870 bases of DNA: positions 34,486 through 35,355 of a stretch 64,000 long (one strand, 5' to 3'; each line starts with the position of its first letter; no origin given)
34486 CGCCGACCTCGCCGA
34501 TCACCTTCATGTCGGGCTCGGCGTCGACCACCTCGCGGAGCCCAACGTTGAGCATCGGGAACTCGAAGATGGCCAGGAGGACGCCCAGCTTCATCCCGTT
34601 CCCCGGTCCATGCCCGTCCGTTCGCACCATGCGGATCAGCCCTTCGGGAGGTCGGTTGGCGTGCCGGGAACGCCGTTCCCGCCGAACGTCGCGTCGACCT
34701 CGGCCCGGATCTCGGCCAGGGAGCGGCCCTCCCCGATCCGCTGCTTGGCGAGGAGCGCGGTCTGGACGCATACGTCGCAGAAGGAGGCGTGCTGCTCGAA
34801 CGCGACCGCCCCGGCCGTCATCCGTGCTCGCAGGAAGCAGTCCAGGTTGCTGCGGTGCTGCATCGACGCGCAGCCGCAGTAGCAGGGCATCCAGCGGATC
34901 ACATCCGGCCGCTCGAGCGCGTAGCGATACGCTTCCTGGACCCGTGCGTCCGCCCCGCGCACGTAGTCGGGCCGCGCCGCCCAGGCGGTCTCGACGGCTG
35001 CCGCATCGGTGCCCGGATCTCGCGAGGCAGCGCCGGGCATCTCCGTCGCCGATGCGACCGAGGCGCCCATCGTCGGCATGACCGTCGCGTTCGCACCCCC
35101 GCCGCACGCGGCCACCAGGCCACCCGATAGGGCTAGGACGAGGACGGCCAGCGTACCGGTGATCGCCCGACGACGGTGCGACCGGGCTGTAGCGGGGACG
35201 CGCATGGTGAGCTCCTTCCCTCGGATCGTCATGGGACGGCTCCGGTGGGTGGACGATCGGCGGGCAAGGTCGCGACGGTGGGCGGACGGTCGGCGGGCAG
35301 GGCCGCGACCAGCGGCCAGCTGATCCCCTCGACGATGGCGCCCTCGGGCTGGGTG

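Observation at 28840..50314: A ~21 kb, fully intact multihaem-cytochrome island that reads like a self-contained extracellular electron-transfer kit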

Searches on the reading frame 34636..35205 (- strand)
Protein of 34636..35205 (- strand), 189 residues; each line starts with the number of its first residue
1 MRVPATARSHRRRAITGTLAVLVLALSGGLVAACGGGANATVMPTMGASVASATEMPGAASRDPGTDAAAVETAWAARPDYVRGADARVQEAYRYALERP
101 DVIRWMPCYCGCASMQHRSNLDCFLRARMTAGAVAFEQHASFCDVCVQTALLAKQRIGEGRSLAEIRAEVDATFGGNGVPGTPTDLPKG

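Call 9: search_protein_families(library=pfam, proteins=[window:34636-35205:-], max_evalue=0.01)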
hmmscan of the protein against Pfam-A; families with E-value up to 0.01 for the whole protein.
window:34636-35205:- (189 aa): 1 family
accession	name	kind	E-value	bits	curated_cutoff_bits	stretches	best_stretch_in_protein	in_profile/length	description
PF13798.11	PCYCGC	-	9.5e-23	81.2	25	1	77-187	42-153/153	Protein of unknown function with PCYCGC motif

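Call 29: search_protein_families(library=ncbifam, proteins=[window:34636-35205:-], max_evalue=0.01)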
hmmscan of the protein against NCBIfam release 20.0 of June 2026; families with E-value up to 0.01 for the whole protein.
window:34636-35205:- (189 aa): 2 families
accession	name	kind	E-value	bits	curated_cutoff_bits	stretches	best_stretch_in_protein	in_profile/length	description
NF041379.1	OS_HP4_CYCXC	equivalog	1.4e-19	70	90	1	87-174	12-89/90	CYCXC family (seleno)protein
NF058595.1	invert_tail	domain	0.0028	18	37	1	6-47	44-85/113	lipo-invert putative C-terminal anchoring domain-containing protein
